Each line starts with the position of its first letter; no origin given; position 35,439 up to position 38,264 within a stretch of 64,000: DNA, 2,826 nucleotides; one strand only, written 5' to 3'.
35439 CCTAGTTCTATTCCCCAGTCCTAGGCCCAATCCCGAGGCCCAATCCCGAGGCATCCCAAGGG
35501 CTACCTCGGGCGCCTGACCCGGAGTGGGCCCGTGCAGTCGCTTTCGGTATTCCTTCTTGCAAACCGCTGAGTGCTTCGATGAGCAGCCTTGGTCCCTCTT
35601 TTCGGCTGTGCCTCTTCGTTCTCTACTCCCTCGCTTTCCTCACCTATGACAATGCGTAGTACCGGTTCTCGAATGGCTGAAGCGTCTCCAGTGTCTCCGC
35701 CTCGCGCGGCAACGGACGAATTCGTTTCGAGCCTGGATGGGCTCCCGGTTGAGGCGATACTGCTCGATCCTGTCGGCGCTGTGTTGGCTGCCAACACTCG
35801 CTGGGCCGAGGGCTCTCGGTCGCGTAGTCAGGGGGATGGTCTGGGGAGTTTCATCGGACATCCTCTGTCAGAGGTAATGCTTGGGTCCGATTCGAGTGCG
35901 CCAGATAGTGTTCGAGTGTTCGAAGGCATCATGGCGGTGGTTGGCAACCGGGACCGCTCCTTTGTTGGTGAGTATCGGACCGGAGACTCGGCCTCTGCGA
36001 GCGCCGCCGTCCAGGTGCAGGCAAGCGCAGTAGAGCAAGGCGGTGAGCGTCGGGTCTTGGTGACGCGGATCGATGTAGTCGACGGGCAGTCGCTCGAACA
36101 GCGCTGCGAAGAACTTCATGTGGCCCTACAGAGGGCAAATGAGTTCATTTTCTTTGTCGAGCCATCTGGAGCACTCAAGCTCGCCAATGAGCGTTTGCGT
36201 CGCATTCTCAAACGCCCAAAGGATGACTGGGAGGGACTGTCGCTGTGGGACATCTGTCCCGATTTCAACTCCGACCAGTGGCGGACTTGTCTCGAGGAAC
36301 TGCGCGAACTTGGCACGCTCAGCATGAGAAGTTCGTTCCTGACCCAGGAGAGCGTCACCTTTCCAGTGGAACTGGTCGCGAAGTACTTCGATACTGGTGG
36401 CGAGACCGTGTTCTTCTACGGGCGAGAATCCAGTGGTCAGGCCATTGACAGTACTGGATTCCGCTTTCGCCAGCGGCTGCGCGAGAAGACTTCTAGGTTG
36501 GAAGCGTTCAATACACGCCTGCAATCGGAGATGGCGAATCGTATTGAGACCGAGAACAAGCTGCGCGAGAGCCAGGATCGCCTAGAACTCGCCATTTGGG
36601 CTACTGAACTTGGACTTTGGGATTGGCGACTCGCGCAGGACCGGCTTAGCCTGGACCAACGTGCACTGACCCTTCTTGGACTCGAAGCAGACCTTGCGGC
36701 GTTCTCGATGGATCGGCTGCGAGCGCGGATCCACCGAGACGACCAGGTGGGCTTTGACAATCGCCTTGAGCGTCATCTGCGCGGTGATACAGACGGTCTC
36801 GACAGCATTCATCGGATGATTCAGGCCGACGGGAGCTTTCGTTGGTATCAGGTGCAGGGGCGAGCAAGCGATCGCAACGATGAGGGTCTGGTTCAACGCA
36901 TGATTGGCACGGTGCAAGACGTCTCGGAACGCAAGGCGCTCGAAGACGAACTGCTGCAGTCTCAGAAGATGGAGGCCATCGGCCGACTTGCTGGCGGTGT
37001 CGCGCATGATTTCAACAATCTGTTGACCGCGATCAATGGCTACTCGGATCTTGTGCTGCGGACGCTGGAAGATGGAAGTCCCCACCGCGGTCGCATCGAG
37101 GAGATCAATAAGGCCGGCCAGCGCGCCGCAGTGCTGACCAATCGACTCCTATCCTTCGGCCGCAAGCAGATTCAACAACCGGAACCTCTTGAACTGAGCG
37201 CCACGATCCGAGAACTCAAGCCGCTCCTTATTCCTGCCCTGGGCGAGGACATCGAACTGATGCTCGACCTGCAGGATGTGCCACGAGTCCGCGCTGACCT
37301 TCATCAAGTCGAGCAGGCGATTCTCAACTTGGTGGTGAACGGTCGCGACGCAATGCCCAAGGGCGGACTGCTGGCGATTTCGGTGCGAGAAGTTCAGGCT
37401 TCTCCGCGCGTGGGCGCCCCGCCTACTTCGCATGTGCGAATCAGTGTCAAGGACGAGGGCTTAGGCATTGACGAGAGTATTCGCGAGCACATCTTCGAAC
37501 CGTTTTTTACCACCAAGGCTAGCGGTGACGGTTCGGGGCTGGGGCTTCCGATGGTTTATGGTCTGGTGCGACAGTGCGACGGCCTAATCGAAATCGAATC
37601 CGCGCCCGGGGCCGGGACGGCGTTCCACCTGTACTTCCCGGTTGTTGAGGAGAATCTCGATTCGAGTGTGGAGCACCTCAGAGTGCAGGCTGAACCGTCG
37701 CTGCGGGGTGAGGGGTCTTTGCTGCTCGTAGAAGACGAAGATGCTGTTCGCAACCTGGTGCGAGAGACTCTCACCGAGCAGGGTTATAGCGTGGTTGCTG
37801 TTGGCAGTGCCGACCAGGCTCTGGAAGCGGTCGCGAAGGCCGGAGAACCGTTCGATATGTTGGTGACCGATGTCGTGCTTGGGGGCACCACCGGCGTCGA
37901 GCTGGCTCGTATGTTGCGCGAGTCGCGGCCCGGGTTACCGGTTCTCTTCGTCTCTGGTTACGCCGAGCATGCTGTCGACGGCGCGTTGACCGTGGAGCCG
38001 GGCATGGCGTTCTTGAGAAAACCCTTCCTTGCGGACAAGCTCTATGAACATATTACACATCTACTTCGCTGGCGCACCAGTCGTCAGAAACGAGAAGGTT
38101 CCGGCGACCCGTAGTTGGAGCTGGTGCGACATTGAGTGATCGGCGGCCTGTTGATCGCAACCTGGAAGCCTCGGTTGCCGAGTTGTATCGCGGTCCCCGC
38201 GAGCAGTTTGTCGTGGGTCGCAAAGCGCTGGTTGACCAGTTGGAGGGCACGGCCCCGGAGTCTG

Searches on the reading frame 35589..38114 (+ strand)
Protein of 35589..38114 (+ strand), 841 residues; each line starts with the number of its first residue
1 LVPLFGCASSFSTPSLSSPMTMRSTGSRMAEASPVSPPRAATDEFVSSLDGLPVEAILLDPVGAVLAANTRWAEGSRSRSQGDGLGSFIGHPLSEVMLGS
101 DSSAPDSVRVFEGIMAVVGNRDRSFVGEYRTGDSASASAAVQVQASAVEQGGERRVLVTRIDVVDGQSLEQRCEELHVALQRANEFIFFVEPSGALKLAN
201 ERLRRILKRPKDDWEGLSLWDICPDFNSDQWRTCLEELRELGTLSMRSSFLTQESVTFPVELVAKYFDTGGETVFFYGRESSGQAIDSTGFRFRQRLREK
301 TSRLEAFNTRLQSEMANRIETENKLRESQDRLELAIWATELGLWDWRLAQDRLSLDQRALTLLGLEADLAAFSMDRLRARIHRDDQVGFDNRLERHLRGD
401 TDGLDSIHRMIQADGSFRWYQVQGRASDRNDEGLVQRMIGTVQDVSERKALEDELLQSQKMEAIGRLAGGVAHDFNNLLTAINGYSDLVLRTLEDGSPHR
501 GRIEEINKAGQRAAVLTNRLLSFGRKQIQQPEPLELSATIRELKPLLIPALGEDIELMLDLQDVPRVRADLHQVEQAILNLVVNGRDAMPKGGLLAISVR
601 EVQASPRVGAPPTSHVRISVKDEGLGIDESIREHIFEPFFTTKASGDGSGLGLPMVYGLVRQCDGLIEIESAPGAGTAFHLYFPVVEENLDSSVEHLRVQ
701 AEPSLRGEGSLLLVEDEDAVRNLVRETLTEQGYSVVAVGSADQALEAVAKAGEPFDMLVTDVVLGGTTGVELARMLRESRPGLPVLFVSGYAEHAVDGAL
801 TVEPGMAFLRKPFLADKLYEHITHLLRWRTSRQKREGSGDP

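Call 11: search_protein_families(library=pfam, proteins=[window:35589-38114:+])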
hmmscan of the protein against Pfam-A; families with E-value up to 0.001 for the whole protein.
window:35589-38114:+ (841 aa): 6 families
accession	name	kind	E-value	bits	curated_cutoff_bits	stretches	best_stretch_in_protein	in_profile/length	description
PF02518.31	HATPase_c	-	2.3e-20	73.5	26.4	1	570-685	2-109/111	Histidine kinase-, DNA gyrase B-, and HSP90-like ATPase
PF00072.30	Response_reg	-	1.6e-18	67.3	30.2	1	712-822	2-110/111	Response regulator receiver domain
PF08447.18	PAS_3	-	2.2e-11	44.3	25.6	1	353-442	2-89/89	PAS fold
PF00512.31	HisKA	-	1.3e-07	32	26.9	1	465-526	3-63/66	His Kinase A (phospho-acceptor) domain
PF08448.16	PAS_4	-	4.4e-07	30.6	23.1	0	183-227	4-48/110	PAS fold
PF13426.13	PAS_9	-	1.3e-05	25.8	27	0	185-275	2-93/103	PAS domain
